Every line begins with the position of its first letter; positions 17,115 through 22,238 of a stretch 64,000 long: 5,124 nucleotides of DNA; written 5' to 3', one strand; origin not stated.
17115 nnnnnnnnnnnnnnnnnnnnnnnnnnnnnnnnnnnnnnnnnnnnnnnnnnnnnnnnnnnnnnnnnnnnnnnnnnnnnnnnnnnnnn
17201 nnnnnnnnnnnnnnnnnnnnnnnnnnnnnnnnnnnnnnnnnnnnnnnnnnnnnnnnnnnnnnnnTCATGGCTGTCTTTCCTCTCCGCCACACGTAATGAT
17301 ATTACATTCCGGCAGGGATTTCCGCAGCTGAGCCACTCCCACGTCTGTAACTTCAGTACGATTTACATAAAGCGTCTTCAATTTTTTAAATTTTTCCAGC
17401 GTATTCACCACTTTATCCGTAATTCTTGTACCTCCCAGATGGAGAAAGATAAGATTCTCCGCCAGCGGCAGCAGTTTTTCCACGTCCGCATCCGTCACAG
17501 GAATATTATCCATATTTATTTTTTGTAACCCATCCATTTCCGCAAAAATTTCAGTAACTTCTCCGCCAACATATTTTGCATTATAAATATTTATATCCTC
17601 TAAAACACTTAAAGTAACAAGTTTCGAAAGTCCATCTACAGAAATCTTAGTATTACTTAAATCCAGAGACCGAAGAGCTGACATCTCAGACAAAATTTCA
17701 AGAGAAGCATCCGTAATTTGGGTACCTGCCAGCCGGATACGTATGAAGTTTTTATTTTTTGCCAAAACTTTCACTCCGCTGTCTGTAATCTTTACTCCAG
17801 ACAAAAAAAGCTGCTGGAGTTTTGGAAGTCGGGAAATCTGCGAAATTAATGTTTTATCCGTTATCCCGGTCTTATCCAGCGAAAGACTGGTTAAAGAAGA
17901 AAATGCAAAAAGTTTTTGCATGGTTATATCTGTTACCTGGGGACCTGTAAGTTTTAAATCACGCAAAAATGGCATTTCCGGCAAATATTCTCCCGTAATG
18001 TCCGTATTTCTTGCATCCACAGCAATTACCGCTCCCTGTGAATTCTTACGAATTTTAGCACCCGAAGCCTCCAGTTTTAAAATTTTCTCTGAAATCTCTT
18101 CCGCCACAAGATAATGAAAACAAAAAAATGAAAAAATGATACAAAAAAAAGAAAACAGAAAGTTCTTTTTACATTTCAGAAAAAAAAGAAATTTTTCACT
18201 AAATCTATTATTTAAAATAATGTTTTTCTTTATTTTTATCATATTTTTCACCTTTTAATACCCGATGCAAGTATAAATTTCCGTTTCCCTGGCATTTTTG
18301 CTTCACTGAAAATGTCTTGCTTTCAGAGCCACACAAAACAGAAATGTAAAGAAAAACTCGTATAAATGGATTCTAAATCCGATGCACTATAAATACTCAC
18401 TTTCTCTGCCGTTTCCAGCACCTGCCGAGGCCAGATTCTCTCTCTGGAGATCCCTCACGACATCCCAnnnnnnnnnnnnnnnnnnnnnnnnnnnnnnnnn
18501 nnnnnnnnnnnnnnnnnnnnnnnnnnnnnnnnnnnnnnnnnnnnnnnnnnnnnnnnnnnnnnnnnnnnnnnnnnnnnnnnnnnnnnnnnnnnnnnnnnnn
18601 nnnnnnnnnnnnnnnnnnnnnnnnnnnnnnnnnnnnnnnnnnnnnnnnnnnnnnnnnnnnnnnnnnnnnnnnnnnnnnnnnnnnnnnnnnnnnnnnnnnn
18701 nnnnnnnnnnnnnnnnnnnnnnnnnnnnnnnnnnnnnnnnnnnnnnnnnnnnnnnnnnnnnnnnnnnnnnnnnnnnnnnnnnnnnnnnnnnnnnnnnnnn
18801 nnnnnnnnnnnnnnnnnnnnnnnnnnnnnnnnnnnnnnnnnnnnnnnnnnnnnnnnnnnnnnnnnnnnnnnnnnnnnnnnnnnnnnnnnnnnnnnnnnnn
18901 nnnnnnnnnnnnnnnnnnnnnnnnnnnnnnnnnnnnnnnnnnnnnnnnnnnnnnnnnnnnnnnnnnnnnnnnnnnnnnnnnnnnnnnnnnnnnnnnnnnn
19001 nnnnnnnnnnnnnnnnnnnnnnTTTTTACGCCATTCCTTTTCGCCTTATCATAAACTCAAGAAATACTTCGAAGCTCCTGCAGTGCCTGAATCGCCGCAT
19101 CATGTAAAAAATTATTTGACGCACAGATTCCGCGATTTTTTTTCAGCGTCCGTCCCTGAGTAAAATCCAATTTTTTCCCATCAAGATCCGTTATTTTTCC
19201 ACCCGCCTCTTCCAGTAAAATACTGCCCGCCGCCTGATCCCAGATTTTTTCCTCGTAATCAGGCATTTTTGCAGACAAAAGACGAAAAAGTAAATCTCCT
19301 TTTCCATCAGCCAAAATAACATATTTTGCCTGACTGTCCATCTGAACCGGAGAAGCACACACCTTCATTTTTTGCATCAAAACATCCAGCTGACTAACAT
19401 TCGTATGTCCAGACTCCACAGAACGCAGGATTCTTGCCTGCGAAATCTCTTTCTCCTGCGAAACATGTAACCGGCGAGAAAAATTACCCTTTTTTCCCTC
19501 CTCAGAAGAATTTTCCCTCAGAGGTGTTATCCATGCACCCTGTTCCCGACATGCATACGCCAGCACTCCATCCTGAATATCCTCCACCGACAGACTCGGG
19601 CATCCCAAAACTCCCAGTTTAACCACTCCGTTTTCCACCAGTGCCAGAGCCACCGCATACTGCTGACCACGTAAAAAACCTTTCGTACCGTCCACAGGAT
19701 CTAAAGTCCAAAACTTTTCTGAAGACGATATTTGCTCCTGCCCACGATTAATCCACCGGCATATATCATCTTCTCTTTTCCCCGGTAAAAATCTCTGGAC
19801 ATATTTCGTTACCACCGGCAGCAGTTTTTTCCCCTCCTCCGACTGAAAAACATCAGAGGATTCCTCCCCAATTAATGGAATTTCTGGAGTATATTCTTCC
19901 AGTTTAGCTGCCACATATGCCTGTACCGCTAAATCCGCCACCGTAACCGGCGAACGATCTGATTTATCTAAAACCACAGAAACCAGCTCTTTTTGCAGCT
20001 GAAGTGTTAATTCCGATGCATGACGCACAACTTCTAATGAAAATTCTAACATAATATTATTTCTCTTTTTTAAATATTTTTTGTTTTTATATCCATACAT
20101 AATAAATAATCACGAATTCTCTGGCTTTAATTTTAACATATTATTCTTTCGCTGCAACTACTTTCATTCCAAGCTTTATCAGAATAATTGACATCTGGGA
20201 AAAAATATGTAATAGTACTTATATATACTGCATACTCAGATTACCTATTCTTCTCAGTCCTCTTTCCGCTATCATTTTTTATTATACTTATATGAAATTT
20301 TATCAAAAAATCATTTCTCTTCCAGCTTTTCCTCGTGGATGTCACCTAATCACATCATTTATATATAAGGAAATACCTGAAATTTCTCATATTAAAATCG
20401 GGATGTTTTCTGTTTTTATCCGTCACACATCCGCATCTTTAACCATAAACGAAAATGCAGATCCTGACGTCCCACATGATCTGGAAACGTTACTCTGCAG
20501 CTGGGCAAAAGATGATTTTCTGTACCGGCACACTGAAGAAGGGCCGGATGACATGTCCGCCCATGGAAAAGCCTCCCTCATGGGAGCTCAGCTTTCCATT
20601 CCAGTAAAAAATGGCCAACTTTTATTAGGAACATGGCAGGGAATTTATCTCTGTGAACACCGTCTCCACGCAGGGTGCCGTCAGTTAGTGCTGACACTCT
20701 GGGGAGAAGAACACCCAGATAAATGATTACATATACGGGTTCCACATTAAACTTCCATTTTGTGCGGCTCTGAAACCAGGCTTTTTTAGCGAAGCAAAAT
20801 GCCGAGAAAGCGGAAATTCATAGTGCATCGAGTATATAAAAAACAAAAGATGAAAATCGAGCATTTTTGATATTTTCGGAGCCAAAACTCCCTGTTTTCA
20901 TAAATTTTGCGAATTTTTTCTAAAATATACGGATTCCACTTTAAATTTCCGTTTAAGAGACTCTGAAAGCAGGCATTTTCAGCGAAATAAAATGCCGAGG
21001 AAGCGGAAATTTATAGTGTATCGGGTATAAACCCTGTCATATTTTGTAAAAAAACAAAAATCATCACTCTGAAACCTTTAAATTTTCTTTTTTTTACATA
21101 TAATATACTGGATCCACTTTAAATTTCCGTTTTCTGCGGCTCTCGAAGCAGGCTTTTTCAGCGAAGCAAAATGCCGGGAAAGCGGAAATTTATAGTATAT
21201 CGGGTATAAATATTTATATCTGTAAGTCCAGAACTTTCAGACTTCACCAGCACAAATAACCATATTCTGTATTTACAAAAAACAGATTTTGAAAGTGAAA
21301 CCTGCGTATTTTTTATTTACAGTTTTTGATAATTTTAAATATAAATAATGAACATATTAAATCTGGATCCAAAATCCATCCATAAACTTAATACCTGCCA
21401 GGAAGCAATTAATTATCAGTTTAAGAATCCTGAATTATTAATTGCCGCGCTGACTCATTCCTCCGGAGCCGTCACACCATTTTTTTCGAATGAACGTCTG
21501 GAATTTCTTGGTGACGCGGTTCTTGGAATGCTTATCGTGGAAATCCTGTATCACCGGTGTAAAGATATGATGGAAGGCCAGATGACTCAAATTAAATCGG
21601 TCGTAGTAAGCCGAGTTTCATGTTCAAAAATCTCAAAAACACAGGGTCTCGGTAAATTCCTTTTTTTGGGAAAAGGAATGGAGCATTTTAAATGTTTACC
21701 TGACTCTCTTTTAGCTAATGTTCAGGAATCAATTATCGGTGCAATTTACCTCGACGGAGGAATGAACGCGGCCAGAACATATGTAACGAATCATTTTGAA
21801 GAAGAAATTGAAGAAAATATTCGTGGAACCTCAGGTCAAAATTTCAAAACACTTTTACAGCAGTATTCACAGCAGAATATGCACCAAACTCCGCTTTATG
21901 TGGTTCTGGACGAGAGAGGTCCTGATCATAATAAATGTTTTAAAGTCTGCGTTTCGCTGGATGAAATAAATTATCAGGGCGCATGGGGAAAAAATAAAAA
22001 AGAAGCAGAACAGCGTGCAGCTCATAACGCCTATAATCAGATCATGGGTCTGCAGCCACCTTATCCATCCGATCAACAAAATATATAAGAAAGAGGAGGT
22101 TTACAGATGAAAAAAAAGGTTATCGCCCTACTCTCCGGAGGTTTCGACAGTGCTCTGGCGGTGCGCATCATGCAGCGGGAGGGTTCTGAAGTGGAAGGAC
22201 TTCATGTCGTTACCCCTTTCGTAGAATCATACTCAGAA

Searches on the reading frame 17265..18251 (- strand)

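Call 65: search_protein_families(library=pfam, proteins=[window:17265-18251:-], max_evalue=0.00001)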
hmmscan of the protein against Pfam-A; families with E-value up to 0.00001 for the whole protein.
window:17265-18251:- (328 aa): 5 families
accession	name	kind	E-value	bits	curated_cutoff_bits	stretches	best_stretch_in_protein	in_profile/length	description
PF12799.13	LRR_4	-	4.7e-19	68.4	27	0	266-304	2-39/44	Leucine Rich repeats (2 copies)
PF13516.12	LRR_6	-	1.3e-10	40.9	23.4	0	193-211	5-23/24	Leucine Rich repeat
PF13855.12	LRR_8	-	1e-07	32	27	0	143-203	1-61/61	Leucine rich repeat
PF23598.1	LRR_14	-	1.9e-07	30.6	40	0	89-246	17-173/353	Leucine-rich repeat region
PF24758.1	LRR_At5g56370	-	3.7e-07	30.5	27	0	108-159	27-77/227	FBD-associated F-box protein At5g56370, LRR repeats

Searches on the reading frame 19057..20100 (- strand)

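Call 26: search_protein_families(library=pfam, proteins=[window:19057-20100:-], max_evalue=0.001)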
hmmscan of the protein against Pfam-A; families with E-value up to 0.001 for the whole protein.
window:19057-20100:- (347 aa): 1 family
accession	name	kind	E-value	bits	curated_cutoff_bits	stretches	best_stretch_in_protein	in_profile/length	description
PF00459.30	Inositol_P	-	4e-46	158.1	27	1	18-343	6-269/271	Inositol monophosphatase family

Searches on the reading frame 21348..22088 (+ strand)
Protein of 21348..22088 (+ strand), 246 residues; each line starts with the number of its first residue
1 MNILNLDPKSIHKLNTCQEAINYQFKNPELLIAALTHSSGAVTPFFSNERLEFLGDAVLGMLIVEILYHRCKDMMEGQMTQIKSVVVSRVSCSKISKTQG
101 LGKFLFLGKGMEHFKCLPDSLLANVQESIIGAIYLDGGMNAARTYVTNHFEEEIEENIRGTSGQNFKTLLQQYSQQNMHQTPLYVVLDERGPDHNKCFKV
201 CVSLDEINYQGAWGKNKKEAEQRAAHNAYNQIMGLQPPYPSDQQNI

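Call 66: search_protein_families(library=pfam, proteins=[window:21348-22088:+], max_evalue=0.00001)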
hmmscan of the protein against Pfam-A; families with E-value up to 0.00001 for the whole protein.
window:21348-22088:+ (246 aa): 3 families
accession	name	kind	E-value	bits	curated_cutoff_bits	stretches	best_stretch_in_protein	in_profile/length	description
PF14622.11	Ribonucleas_3_3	-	6.9e-27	94.6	35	1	27-149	1-123/128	Ribonuclease-III-like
PF00636.31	Ribonuclease_3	-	1.9e-19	70.7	27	1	49-138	1-102/102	Ribonuclease III domain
PF00035.32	dsrm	-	3.9e-18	66.2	23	1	167-231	2-65/66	Double-stranded RNA binding motif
